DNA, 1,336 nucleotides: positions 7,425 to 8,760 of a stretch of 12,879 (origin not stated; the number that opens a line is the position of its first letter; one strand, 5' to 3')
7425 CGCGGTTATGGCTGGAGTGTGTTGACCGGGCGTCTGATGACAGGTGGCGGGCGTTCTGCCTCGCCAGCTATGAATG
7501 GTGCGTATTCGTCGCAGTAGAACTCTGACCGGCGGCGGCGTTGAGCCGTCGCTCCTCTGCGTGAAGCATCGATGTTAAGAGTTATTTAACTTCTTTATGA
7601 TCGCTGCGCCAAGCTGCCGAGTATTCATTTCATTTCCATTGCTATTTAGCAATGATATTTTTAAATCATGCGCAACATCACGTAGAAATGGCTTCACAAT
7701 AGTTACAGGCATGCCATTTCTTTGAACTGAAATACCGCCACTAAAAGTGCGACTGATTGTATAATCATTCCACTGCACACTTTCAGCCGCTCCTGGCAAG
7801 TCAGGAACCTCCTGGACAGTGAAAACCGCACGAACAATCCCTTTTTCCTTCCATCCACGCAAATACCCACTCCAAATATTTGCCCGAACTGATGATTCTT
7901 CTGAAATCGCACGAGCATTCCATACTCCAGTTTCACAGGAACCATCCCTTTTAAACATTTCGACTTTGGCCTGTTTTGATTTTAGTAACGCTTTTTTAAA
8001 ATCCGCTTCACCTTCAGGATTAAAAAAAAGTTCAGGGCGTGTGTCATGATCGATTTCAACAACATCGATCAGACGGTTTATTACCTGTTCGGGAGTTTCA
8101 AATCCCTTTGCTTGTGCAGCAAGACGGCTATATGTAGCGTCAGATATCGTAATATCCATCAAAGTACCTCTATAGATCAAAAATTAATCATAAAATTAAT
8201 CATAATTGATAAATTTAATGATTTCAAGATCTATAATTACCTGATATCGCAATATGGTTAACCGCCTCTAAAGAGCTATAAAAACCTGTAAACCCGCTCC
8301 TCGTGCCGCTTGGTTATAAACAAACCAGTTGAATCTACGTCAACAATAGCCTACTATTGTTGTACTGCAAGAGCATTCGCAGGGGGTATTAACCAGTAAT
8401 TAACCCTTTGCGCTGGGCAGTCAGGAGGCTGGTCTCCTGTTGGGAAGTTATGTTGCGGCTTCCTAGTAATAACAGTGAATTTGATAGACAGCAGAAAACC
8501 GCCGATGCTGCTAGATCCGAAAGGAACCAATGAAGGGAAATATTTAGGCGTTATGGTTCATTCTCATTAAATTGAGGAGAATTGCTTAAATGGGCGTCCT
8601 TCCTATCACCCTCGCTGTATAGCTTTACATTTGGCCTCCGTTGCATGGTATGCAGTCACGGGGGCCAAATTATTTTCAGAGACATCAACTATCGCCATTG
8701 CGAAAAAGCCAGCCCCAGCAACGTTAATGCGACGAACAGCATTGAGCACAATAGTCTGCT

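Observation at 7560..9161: AT-rich two-gene cargo island inserted between the primase and helicase/ori modules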

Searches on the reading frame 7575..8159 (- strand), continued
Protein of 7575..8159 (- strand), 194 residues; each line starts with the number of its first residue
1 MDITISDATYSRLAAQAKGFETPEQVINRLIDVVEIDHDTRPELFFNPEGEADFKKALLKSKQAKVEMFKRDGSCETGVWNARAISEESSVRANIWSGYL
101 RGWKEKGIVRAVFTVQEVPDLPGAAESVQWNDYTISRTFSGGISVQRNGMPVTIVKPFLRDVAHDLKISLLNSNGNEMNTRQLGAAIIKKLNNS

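Call 64: find_homologous_proteins(query=A1, max_evalue=0.01)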
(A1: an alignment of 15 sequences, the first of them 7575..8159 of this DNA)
Query A1 (15 sequences) (194 aa, profile of the alignment): 264 proteins with E <= 0.01 among 3243 candidates; the best 120 are listed.
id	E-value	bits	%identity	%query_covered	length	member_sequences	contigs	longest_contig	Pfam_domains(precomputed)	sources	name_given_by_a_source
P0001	9.0e-94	331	99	100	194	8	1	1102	-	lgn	-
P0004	1.4e-92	327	63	100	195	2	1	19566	-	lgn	-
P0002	1.2e-91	324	70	98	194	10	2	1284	-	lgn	-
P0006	2.0e-91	323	65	98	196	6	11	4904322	-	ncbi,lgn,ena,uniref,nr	ncbi:hypothetical protein PE051_01645 [Enterobacter asburiae]|uniref:hypothetical protein n=1 Tax=En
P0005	6.6e-91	321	64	99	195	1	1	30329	-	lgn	-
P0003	3.3e-90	319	62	100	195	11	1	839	-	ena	-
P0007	4.4e-87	309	64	98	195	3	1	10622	-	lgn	-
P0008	3.2e-83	296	52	97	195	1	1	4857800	-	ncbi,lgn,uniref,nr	ncbi:hypothetical protein [Pectobacterium aroidearum]|uniref:hypothetical protein n=1 Tax=Pectobacte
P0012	3.5e-81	290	49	98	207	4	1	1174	-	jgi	-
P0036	2.6e-80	287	51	98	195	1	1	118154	-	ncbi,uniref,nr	ncbi:hypothetical protein [Pectobacterium fontis]|uniref:hypothetical protein n=1 Tax=Pectobacterium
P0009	3.6e-80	286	47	98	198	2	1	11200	PF24434.2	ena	-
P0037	1.0e-79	285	47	98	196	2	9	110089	PF24434.2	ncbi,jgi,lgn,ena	ncbi:TPA: hypothetical protein ACJJYX_004392 [Enterobacter cloacae]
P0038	1.5e-79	284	51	97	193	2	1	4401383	-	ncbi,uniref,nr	ncbi:hypothetical protein [Pectobacterium sp. A5351]|uniref:hypothetical protein n=1 Tax=Pectobacter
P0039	1.1e-75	272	46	98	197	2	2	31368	PF24434.2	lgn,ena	-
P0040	2.0e-75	271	49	98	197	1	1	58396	PF24434.2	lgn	-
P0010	8.9e-60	220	73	59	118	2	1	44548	-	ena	-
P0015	1.3e-54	203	45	61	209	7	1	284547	-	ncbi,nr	ncbi:hypothetical protein G7A68_03060 [Shewanella baltica]|nr:hypothetical protein [Shewanella balti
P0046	5.2e-51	191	47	62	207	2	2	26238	-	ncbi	ncbi:hypothetical protein AB4427_12735 [Vibrio artabrorum]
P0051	6.6e-45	171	49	61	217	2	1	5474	-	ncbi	ncbi:hypothetical protein MT391_20360 [Vibrio sp. 1-Bac 57]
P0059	2.6e-43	166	50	58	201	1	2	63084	-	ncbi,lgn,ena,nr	ncbi:MAG: hypothetical protein COB14_03115 [Alphaproteobacteria bacterium]|nr:MAG: hypothetical prot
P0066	1.8e-42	163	50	58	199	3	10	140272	-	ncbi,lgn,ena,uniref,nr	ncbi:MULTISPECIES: hypothetical protein [Pseudoalteromonas]|uniref:Uncharacterized protein n=1 Tax=P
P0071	5.7e-42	162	47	64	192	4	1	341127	-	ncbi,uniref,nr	ncbi:hypothetical protein [Marinomonas sp. BSi20584]|uniref:hypothetical protein n=1 Tax=Marinomonas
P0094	2.9e-40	156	45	61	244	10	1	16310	-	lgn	-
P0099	4.7e-40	155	42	58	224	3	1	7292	-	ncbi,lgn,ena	-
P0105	1.4e-39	154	48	60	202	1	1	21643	-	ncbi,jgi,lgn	ncbi:MAG: putative CopG family antitoxin [Oleiphilaceae bacterium]|jgi:predicted CopG family antitox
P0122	1.4e-38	151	46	59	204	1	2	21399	PF17206.10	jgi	jgi:predicted CopG family antitoxin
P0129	3.4e-38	149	46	58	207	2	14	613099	-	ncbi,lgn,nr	ncbi:hypothetical protein ACQ8YR_002631 [Yersinia enterocolitica]|nr:hypothetical protein [Yersinia 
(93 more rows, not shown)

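Call 65: search_protein_families(library=pfam, proteins=[P0046, P0051, P0059, P0066, P0071, P0094, P0099, P0105, P0122, P0129], max_evalue=0.01)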
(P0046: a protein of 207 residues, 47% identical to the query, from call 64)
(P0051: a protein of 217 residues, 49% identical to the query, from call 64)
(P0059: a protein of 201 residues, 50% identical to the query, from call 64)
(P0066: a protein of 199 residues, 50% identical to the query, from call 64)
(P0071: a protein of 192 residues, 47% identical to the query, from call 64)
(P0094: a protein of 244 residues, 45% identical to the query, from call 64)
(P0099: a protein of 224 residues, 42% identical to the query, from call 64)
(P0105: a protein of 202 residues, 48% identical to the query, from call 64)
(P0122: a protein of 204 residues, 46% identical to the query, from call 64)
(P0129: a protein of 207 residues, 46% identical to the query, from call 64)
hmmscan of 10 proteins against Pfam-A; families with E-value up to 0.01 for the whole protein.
P0046 (207 aa): 1 family
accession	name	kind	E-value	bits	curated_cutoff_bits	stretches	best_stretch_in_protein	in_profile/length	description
PF24434.1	DUF7557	-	0.0014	18.4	25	1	3-37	4-38/45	Family of unknown function (DUF7557)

P0051 (217 aa): 1 family
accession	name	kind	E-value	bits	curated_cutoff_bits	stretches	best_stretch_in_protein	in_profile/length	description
PF24434.1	DUF7557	-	0.0035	17.2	25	1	7-39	2-34/45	Family of unknown function (DUF7557)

P0059 (201 aa): 1 family
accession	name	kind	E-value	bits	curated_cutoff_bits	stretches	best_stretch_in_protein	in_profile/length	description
PF24434.1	DUF7557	-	0.0039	17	25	1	3-35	2-34/45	Family of unknown function (DUF7557)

P0066 (199 aa): 0 families

P0071 (192 aa): 1 family
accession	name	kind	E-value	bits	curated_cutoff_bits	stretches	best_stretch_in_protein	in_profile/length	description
PF24434.1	DUF7557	-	0.0045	16.8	25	1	1-34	1-34/45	Family of unknown function (DUF7557)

P0094 (244 aa): 1 family
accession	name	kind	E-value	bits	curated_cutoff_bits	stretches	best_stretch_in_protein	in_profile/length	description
PF24434.1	DUF7557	-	0.00014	21.7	25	1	47-78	3-34/45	Family of unknown function (DUF7557)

P0099 (224 aa): 0 families

P0105 (202 aa): 1 family
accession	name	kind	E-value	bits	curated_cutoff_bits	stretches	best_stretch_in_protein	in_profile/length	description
PF17206.9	SeqA_N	-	0.0003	20.5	23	1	1-33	1-33/36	SeqA protein N-terminal domain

P0122 (204 aa): 1 family
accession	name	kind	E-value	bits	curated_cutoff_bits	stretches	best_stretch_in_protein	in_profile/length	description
PF17206.9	SeqA_N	-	9e-06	25.4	23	1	2-35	1-34/36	SeqA protein N-terminal domain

P0129 (207 aa): 1 family
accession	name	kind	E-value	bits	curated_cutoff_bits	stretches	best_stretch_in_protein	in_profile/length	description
PF24434.1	DUF7557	-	0.00032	20.5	25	1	1-36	1-36/45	Family of unknown function (DUF7557)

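Call 73: find_related_loci(query=A1, collection=genome_contigs, flank=5000)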
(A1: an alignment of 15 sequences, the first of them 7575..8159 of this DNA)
Query A1 (194 aa) in genome_contigs; peptide patterns used: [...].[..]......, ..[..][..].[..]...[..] (x = any residue, [..] = any of these).
53 stretches matched a pattern; 18 encode a relative of the query (tblastn E <= 1e-3); 18 distinct loci.
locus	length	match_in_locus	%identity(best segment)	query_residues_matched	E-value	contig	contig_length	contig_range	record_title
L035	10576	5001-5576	73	1-191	8e-92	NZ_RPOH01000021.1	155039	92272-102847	Buttiauxella warmboldiae strain CCUG 35512 buttiauxella_warmboldiae_CCUG35512T_0000021, whole genome shotgun sequence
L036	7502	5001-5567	51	3-191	1e-59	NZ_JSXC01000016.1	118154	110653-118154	Pectobacterium fontis strain M022 Contig16, whole genome shotgun sequence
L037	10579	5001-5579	50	3-192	6e-57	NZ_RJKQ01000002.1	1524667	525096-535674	Enterobacter sp. BIGb0383 Ga0304806_102, whole genome shotgun sequence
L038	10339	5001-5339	52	2-115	6e-35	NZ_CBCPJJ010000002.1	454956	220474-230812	Rahnella inusitata strain SAF3349 isolate SAF3349 1.2, whole genome shotgun sequence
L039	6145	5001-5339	50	3-115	2e-33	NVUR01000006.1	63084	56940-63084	MAG: Alphaproteobacteria bacterium isolate NORP84 Contig_source1383C_1169, whole genome shotgun sequence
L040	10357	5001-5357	45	1-119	1e-31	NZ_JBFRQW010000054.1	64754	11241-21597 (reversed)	Vibrio sp. 10N.261.46.E11 10N.261.46.E11_I01_contig0054, whole genome shotgun sequence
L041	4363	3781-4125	46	1-115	8e-31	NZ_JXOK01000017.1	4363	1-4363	Vibrio mytili strain CAIM 528 contig00018, whole genome shotgun sequence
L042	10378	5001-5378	44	2-115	9e-31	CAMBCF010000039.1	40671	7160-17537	MAG: Bordetella parapertussis isolate TH-08apr19-38 genome assembly, contig: TH-08apr19-C2354, whole genome shotgun sequ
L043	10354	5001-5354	47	3-115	9e-31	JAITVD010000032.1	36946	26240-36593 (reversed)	MAG: Azoarcus sp. isolate TD116_bin18 k119_1220618, whole genome shotgun sequence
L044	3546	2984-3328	48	1-115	1e-30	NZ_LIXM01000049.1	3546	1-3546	Vibrio sp. PID17_43 contig_49, whole genome shotgun sequence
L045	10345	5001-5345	48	1-115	2e-30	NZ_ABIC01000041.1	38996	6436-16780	Shewanella benthica KT99 1099576005573, whole genome shotgun sequence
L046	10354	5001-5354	47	3-120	1e-26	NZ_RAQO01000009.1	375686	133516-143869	Alginatibacterium sediminis strain ALS 81 1K03482_S43_L002_R1_001__paired__contig_9, whole genome shotgun sequence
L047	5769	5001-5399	41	1-117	1e-32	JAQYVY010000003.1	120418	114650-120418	MAG: Desulfuromonadales bacterium isolate Pyr_d60_bin42 Pyr_d60_bin.42.orig_d60_contig-145_135, whole genome shotgun seq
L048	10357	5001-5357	45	1-119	1e-31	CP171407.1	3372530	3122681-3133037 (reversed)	Vibrio atlanticus strain great_white_shark_3 chromosome 1, complete sequence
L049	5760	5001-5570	31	12-183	6e-25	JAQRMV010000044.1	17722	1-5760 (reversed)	MAG: Gammaproteobacteria bacterium isolate MAG5 MAG2_44, whole genome shotgun sequence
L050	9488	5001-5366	41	3-115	1e-23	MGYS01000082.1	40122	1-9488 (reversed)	MAG: Gammaproteobacteria bacterium RIFCSPLOWO2_02_FULL_57_10 rifcsplowo2_02_scaffold_5544, whole genome shotgun sequence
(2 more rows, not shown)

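Call 74: find_related_loci(query=A1, collection=viral_contigs, flank=5000)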
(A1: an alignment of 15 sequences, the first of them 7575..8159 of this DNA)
Query A1 (194 aa) in viral_contigs; peptide patterns used: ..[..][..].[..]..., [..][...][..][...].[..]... (x = any residue, [..] = any of these).
56 stretches matched a pattern; 9 encode a relative of the query (tblastn E <= 1e-3); 8 distinct loci.
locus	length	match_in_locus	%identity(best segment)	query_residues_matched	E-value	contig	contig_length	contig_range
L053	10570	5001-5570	48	3-191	4e-55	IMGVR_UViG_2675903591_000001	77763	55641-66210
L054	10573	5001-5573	48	3-192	4e-55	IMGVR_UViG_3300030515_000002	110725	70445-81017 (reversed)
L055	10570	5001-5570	48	3-191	2e-54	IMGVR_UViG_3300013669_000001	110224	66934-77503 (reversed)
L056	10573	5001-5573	47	3-192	7e-47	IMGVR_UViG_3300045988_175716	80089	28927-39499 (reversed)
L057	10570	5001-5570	48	3-191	1e-54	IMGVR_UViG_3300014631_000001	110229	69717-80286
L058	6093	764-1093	44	1-111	2e-29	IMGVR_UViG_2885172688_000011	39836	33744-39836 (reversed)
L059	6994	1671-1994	47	1-108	4e-29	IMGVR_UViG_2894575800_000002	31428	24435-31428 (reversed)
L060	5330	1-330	44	1-111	4e-29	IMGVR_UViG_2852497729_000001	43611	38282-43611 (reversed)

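Call 77: search_protein_families(library=pfam, proteins=[L040:5655-6881:+, L041:2049-3257:-, L050:3710-4924:+, L026:1513-2022:+, L002:6601-7161:+, L002:4352-5884:+, L007:6720-7394:+, L053:3358-3972:+, L053:1906-2709:+], max_evalue=0.001)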
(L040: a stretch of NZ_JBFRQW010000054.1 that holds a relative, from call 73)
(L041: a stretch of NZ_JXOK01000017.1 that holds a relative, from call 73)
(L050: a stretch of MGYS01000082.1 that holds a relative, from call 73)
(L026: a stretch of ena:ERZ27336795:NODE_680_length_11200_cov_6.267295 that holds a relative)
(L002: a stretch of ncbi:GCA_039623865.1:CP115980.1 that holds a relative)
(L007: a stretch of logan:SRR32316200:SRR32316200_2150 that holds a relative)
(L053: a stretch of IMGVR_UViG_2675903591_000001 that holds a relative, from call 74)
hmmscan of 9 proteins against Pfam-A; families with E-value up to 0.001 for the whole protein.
L040:5655-6881:+ (408 aa): 2 families
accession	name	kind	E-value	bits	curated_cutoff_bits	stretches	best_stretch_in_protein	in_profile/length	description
PF00589.27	Phage_integrase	-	3.7e-33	115.1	27.1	1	221-383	6-171/172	Phage integrase family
PF13356.12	Arm-DNA-bind_3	-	1.5e-14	54.3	27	1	8-101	2-83/83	Arm DNA-binding domain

L041:2049-3257:- (402 aa): 3 families
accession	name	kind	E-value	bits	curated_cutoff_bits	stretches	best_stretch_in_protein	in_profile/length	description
PF00589.27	Phage_integrase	-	1.7e-26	93.5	27.1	1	215-382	2-170/172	Phage integrase family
PF13356.12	Arm-DNA-bind_3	-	6.4e-14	52.3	27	1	15-105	2-82/83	Arm DNA-binding domain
PF22022.2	Phage_int_M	-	4.8e-08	33.6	27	1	127-204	17-94/96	Phage integrase central domain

L050:3710-4924:+ (404 aa): 3 families
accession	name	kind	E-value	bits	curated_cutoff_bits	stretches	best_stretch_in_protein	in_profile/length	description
PF22022.2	Phage_int_M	-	1.3e-30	105.9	27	1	108-202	1-96/96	Phage integrase central domain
PF13356.12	Arm-DNA-bind_3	-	1e-28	99.7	27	1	11-95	1-82/83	Arm DNA-binding domain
PF00589.27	Phage_integrase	-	3.6e-16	59.8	27.1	1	238-378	26-167/172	Phage integrase family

L026:1513-2022:+ (169 aa): 0 families

L002:6601-7161:+ (186 aa): 0 families

L002:4352-5884:+ (510 aa): 1 family
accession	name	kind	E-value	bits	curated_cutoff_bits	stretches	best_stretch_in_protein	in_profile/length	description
PF13391.12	HNH_2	-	1.9e-07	31.3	21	1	412-460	2-66/66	HNH endonuclease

L007:6720-7394:+ (224 aa): 0 families

L053:3358-3972:+ (204 aa): 1 family
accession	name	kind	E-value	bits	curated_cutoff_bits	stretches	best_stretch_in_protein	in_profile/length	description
PF05869.16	Dam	-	1.2e-34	119.8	28.1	1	13-178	5-165/169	DNA N-6-adenine-methyltransferase (Dam)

L053:1906-2709:+ (267 aa): 0 families

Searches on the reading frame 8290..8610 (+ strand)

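Call 92: search_protein_families(library=pfam, proteins=[L013:1471-1938:-], max_evalue=0.1)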
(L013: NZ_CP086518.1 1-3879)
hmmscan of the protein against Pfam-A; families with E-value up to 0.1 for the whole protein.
L013:1471-1938:- (155 aa): 1 family
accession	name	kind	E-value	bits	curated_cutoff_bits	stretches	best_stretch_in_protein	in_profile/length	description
PF18809.6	PBECR1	-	0.076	14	27.6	1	42-142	8-99/104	phage-Barnase-EndoU-ColicinE5/D-RelE like nuclease1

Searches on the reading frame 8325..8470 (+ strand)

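Call 92: search_protein_families(library=pfam, proteins=[L062:1699-2169:-, L064:1675-2139:-, L065:1687-2154:-, L066:1683-1931:-], max_evalue=0.1)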
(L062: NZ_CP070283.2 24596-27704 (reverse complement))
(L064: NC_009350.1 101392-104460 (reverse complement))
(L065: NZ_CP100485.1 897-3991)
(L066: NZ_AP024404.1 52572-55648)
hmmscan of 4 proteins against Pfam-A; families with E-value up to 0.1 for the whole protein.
L062:1699-2169:- (156 aa): 1 family
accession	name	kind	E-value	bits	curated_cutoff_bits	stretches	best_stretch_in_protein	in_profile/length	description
PF18809.6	PBECR1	-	0.024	15.6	27.6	1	43-145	8-101/104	phage-Barnase-EndoU-ColicinE5/D-RelE like nuclease1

L064:1675-2139:- (154 aa): 1 family
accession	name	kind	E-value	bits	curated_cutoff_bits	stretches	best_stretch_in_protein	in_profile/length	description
PF18809.6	PBECR1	-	0.025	15.5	27.6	0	41-95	8-59/104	phage-Barnase-EndoU-ColicinE5/D-RelE like nuclease1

L065:1687-2154:- (155 aa): 1 family
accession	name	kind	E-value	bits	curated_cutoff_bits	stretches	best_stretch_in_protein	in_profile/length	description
PF18809.6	PBECR1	-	0.058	14.3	27.6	1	42-98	8-61/104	phage-Barnase-EndoU-ColicinE5/D-RelE like nuclease1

L066:1683-1931:- (82 aa): 0 families
